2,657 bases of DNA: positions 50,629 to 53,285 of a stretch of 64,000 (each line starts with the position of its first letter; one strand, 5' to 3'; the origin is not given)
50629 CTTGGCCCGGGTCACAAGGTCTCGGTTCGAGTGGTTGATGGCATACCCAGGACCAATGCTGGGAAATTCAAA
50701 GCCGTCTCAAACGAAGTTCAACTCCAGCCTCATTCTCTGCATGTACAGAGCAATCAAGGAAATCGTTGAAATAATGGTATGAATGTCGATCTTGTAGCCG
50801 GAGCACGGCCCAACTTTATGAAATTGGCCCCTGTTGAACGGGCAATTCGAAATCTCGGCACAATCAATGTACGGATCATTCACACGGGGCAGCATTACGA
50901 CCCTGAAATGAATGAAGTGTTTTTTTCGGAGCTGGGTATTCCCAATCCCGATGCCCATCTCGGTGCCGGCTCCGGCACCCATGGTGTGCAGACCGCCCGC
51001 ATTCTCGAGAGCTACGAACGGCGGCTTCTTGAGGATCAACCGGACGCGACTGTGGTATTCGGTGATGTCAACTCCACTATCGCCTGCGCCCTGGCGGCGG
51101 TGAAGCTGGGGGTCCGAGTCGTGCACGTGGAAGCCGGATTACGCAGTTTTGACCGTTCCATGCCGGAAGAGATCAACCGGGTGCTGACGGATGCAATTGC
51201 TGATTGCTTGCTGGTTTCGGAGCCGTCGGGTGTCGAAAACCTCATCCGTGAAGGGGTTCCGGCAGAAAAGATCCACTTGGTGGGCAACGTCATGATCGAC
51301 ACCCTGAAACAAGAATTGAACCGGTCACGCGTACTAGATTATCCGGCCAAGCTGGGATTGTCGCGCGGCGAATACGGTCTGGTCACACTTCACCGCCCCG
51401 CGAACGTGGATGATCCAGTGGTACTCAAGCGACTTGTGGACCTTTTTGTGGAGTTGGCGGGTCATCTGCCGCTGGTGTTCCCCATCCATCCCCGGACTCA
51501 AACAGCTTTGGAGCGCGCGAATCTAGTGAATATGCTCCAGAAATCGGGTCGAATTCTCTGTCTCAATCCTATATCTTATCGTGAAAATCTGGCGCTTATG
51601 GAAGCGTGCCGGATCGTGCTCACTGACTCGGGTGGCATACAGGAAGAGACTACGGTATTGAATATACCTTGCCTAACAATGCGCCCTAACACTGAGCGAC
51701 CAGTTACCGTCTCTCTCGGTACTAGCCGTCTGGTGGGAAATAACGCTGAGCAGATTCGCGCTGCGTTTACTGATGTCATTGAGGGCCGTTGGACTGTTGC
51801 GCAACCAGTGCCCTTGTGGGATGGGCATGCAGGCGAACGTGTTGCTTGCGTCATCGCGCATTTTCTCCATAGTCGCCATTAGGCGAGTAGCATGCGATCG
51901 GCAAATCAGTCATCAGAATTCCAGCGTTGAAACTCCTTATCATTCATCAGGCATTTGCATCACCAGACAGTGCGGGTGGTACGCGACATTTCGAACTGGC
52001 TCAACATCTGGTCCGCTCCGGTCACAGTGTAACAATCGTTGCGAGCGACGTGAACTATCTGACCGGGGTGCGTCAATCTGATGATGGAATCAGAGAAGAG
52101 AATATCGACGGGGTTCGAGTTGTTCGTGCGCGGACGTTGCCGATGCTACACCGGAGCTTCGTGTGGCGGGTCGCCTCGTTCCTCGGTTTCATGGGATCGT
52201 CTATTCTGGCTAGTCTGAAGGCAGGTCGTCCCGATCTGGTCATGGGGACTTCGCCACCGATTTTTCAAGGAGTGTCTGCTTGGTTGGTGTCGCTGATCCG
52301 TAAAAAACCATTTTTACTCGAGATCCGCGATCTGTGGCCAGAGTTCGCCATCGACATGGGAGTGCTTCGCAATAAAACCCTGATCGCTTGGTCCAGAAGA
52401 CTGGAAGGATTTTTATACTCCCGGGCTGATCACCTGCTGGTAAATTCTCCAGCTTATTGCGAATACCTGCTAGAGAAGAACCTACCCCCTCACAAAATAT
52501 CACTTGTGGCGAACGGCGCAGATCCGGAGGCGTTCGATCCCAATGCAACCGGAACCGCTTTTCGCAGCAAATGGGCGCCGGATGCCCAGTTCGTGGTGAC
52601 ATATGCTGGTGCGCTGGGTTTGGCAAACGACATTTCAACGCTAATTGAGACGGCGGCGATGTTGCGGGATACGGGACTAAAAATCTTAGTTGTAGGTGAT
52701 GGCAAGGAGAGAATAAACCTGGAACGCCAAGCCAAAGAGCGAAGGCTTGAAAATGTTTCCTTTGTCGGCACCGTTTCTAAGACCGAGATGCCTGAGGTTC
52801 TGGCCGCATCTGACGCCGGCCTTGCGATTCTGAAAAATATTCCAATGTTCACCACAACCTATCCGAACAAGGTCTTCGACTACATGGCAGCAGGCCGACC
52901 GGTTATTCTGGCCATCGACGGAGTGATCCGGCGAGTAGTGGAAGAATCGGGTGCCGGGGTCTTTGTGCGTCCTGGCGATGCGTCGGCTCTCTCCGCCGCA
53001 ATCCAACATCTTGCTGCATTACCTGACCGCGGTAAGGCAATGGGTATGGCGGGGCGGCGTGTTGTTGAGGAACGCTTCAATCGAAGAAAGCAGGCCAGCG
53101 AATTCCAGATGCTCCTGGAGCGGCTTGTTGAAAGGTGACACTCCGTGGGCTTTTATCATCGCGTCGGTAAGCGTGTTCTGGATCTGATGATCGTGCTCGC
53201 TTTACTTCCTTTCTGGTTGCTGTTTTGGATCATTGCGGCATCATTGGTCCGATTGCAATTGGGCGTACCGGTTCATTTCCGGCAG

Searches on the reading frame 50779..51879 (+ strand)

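Call 46: search_protein_families(library=pfam, proteins=[window:50779-51879:+], max_evalue=0.00001)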
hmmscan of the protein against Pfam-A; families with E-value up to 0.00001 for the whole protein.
window:50779-51879:+ (367 aa): 2 families
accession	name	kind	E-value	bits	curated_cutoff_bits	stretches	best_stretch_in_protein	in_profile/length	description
PF02350.25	Epimerase_2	-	4.7e-101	338.5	30.6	1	22-359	2-346/347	UDP-N-acetylglucosamine 2-epimerase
PF13579.12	Glyco_trans_4_4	-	5.5e-07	30.5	29.7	1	49-170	35-157/158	Glycosyl transferase 4-like domain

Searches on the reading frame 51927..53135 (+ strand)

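Call 46: search_protein_families(library=pfam, proteins=[window:51927-53135:+], max_evalue=0.00001)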
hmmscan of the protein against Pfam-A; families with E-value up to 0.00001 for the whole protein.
window:51927-53135:+ (403 aa): 5 families
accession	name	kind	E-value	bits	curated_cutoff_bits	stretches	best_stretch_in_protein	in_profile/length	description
PF13579.12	Glyco_trans_4_4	-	5.7e-20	72.7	29.7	1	22-197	8-158/158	Glycosyl transferase 4-like domain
PF13692.12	Glyco_trans_1_4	-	5.5e-19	69.3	27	1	222-363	2-140/142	Glycosyl transferases group 1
PF00534.26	Glycos_transf_1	-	4.3e-18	65.9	26.4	1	217-378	11-171/172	Glycosyl transferases group 1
PF13439.12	Glyco_transf_4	-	2.1e-15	57.6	28.5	1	22-201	9-169/170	Glycosyltransferase Family 4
PF13524.12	Glyco_trans_1_2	-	3.9e-08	33.8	25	1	241-392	7-141/144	Glycosyl transferase-like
